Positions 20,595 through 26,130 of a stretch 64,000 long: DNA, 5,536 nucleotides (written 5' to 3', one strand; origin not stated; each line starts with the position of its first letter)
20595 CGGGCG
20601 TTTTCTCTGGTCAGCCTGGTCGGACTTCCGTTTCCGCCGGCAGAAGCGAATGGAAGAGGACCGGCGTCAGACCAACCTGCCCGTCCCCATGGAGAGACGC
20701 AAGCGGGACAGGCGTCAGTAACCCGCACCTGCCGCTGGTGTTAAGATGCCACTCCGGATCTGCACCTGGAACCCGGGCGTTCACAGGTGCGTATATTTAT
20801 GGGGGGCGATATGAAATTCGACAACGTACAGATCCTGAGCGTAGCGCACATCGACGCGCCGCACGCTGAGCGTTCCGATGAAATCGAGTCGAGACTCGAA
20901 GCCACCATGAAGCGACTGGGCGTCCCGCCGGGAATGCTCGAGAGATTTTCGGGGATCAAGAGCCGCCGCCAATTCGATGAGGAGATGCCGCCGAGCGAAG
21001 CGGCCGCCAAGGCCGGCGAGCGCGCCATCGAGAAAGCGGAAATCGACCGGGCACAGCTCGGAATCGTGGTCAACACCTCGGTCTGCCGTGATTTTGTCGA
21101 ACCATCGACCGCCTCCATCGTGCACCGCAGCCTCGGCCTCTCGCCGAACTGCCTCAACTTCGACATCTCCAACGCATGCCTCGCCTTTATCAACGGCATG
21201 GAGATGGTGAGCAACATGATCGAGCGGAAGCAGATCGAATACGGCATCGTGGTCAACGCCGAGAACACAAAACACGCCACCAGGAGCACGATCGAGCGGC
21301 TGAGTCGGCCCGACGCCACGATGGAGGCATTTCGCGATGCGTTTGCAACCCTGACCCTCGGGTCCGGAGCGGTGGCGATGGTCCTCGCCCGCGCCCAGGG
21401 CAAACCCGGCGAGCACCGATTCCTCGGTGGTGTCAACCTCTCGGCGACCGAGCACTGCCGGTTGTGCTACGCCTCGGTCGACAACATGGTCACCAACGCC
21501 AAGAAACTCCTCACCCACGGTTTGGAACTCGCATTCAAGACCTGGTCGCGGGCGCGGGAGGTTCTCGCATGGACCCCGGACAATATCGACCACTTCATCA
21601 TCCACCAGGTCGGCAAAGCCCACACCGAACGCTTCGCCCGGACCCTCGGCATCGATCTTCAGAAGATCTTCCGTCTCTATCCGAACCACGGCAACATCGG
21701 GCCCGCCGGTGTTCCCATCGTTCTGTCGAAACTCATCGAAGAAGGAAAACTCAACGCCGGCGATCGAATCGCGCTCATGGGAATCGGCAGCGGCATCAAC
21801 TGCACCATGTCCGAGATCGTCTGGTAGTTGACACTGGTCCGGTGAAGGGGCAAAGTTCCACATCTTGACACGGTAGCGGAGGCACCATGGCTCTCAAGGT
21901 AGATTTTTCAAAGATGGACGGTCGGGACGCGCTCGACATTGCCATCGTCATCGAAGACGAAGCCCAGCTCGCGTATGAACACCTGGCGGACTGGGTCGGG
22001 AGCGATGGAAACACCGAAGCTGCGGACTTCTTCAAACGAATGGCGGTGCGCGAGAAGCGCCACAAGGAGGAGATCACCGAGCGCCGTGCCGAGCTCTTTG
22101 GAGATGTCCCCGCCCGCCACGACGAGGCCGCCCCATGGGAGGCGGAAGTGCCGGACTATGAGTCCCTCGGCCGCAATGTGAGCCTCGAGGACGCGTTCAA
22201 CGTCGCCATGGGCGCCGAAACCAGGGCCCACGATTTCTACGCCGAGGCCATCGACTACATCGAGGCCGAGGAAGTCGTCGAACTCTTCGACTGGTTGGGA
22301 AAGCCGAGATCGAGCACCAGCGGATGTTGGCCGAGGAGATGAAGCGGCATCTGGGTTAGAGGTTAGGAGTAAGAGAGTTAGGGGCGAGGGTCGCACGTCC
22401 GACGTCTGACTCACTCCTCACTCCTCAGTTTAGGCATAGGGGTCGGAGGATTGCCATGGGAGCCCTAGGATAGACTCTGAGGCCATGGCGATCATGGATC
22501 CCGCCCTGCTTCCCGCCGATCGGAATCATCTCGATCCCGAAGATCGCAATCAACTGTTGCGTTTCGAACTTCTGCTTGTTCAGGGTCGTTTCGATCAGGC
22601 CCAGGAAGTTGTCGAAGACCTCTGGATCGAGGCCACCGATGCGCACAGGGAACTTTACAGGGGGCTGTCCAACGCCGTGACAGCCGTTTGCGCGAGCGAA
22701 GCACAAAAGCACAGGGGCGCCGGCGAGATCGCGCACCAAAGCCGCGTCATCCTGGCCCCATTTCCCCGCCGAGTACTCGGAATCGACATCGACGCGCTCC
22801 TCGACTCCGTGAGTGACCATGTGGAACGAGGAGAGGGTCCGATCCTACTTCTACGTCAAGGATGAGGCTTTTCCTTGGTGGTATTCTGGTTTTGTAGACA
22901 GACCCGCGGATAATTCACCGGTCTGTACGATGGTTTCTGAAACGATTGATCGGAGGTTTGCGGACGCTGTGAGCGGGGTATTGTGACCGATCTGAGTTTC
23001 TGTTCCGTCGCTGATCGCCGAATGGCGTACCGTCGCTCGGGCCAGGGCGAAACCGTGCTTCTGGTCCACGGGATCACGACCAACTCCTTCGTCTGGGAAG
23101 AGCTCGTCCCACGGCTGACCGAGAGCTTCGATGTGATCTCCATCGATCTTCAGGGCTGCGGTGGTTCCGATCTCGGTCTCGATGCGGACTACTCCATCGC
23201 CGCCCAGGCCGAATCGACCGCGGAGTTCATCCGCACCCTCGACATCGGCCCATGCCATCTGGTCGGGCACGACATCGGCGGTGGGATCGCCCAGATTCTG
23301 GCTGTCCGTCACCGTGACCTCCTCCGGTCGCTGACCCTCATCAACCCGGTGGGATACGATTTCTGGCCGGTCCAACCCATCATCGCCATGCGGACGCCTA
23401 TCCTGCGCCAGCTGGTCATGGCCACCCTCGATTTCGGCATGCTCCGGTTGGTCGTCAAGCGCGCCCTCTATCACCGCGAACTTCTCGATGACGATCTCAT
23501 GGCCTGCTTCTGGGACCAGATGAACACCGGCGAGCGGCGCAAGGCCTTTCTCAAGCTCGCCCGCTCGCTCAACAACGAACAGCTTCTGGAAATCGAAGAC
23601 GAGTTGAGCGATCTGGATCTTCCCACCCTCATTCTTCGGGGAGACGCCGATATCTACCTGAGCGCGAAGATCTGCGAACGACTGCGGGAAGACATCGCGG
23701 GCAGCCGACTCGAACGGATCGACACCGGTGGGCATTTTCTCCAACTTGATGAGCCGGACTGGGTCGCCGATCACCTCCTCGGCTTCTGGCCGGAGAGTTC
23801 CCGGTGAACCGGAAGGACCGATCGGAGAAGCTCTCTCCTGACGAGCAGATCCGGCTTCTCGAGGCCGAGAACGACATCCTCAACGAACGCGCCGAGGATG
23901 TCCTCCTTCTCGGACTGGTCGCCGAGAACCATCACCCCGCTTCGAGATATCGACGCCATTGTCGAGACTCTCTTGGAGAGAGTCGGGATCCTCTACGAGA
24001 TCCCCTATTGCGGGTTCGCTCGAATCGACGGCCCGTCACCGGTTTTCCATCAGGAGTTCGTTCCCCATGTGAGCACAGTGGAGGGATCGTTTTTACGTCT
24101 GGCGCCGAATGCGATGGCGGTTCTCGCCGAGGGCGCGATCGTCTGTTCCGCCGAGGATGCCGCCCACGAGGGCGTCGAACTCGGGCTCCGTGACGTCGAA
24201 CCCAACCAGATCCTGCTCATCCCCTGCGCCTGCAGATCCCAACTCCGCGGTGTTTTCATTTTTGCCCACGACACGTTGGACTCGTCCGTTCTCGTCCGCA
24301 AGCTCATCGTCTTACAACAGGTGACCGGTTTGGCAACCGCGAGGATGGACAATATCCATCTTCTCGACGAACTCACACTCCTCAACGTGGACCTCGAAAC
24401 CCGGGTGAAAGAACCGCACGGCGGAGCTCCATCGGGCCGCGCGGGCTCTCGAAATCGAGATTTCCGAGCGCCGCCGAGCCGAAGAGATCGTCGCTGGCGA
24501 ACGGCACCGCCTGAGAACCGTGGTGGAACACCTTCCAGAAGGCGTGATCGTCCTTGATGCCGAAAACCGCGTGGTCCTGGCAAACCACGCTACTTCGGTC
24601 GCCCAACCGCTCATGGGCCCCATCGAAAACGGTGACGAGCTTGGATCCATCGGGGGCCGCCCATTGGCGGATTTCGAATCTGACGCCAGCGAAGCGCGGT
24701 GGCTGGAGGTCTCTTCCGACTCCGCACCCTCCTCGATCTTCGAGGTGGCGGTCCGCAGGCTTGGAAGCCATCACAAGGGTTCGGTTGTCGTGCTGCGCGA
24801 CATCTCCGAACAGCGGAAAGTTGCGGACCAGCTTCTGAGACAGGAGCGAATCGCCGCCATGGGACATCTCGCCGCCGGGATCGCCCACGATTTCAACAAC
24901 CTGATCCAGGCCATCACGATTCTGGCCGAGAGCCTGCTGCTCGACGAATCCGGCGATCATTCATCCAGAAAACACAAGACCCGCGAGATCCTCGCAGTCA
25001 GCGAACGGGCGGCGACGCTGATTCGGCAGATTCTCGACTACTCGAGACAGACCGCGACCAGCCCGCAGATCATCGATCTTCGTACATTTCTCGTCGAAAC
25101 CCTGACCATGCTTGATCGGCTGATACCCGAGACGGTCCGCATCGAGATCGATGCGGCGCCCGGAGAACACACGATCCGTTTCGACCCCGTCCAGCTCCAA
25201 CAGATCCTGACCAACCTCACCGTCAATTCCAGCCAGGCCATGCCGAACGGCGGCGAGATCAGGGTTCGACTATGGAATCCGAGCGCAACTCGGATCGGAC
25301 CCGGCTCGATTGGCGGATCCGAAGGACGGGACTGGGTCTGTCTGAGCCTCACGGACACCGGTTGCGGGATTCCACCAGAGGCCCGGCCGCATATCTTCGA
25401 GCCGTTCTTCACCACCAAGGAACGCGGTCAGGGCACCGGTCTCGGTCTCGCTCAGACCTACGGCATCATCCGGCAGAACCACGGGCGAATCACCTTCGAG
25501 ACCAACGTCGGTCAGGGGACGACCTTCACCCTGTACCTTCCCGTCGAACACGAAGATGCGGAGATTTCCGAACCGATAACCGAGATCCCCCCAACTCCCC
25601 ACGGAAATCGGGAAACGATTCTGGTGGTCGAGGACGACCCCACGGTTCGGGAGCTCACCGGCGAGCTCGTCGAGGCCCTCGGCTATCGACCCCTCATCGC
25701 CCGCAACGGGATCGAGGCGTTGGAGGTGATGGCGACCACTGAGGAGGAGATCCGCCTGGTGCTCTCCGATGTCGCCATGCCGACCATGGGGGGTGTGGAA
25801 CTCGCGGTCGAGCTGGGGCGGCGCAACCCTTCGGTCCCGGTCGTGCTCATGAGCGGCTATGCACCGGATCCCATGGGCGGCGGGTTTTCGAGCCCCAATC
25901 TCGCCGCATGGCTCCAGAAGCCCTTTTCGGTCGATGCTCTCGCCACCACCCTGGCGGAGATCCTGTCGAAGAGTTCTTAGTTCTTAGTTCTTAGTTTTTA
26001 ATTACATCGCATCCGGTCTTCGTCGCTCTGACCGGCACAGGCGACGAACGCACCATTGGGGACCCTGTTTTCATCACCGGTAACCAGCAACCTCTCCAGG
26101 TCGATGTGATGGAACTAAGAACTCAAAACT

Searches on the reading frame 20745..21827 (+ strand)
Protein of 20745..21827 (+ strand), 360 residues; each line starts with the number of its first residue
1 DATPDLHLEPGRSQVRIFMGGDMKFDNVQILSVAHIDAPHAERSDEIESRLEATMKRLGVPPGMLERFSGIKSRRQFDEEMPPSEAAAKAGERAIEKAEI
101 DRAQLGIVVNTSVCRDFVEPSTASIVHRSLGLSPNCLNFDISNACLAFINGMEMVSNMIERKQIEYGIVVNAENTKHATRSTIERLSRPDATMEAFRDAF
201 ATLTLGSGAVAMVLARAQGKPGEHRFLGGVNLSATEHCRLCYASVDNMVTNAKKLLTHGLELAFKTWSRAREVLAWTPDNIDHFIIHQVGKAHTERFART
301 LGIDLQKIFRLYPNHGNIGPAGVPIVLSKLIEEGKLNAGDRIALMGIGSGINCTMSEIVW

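Call 36: search_protein_families(library=pfam, proteins=[window:20745-21827:+], max_evalue=0.0001)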
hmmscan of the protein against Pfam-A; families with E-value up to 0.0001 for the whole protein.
window:20745-21827:+ (360 aa): 2 families
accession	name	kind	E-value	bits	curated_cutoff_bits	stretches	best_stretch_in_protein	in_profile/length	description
PF08541.16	ACP_syn_III_C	-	2.1e-18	66.7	26.6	1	275-354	5-84/90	3-Oxoacyl-[acyl-carrier-protein (ACP)] synthase III C terminal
PF08545.16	ACP_syn_III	-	5.4e-07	29.9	24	1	139-217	1-64/80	3-Oxoacyl-[acyl-carrier-protein (ACP)] synthase III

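Call 38: search_protein_families(library=ncbifam, proteins=[window:20745-21827:+], max_evalue=0.001)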
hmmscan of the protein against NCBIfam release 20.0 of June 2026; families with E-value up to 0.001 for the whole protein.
window:20745-21827:+ (360 aa): 16 families
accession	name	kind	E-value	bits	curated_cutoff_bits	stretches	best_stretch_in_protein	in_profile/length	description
NF006720.0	PRK09258.1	equivalog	2.9e-131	437.8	285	1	23-360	1-338/338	3-oxoacyl-ACP synthase III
NF006829.0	PRK09352.1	subfamily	4.9e-33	114.5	249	1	68-356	38-317/322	beta-ketoacyl-ACP synthase 3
TIGR00747.1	fabH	subfamily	3.4e-29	101.9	292.1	1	69-352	37-314/322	beta-ketoacyl-ACP synthase III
NF005541.0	PRK07204.1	equivalog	1.6e-27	96.7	402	2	56-173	26-143/329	beta-ketoacyl-ACP synthase III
NF004623.0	PRK05963.1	equivalog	1e-24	87.4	437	1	56-352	27-320/328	beta-ketoacyl-ACP synthase III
NF003274.0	PRK04262.1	equivalog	3.3e-17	62.6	244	1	85-184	53-152/347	hydroxymethylglutaryl-CoA synthase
NF009519.0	PRK12880.1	equivalog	7.5e-14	51.8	436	1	24-162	4-139/353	beta-ketoacyl-ACP synthase III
NF005308.0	PRK06840.1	equivalog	7.7e-12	44.9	315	1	56-172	26-143/339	3-oxoacyl-ACP synthase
TIGR00748.1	HMG_CoA_syn_Arc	equivalog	9.4e-11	41.5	353.35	1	87-180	54-147/345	hydroxymethylglutaryl-CoA synthase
TIGR01835.1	HMG-CoA-S_prok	equivalog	3e-10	39.5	360.35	1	87-184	53-148/382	hydroxymethylglutaryl-CoA synthase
NF005293.2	PRK06816.1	subfamily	7.4e-10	38.4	450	1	261-345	271-361/378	StlD/DarB family beta-ketosynthase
NF042429.2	DHPHCoAsyn_DpgA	equivalog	1.7e-07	30.5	425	0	87-179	74-166/350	3,5-dihydroxyphenylacetyl-CoA synthase DpgA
NF053539.1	resorcinol_DarB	exception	2.3e-07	30.3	550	1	253-345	263-360/377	dialkylresorcinol biosynthesis protein DarB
NF005703.0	PRK07515.1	equivalog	2.5e-06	26.6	304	1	71-175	84-186/373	beta-ketoacyl-ACP synthase III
TIGR01930.1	AcCoA-C-Actrans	subfamily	0.0004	19.4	240.55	1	79-200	17-138/385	acetyl-CoA C-acyltransferase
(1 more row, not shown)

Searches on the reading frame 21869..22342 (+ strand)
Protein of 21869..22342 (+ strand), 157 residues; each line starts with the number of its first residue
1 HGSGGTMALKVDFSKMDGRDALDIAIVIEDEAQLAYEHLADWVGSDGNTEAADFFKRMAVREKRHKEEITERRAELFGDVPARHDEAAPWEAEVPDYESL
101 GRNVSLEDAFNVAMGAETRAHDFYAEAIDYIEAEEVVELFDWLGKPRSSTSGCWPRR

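Call 38: search_protein_families(library=ncbifam, proteins=[window:21869-22342:+], max_evalue=0.001)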
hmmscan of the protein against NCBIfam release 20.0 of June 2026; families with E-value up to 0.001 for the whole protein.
window:21869-22342:+ (157 aa): 1 family
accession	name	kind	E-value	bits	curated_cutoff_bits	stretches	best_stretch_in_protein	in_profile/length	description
NF045676.1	FeExpMbfA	equivalog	5.4e-10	39.2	450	1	12-143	3-133/318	iron exporter MbfA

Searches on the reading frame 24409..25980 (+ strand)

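Call 36: search_protein_families(library=pfam, proteins=[window:24409-25980:+], max_evalue=0.0001)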
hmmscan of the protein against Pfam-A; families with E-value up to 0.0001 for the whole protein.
window:24409-25980:+ (523 aa): 4 families
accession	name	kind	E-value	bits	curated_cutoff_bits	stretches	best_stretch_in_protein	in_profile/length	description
PF02518.31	HATPase_c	-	4e-25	88.9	26.4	1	259-380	2-110/111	Histidine kinase-, DNA gyrase B-, and HSP90-like ATPase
PF00072.30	Response_reg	-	1e-16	61.5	30.2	1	404-514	1-109/111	Response regulator receiver domain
PF00512.31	HisKA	-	6e-07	29.9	26.9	1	151-215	2-64/66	His Kinase A (phospho-acceptor) domain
PF13188.13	PAS_8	-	3.6e-05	23.9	21.8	0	34-61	2-29/65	PAS domain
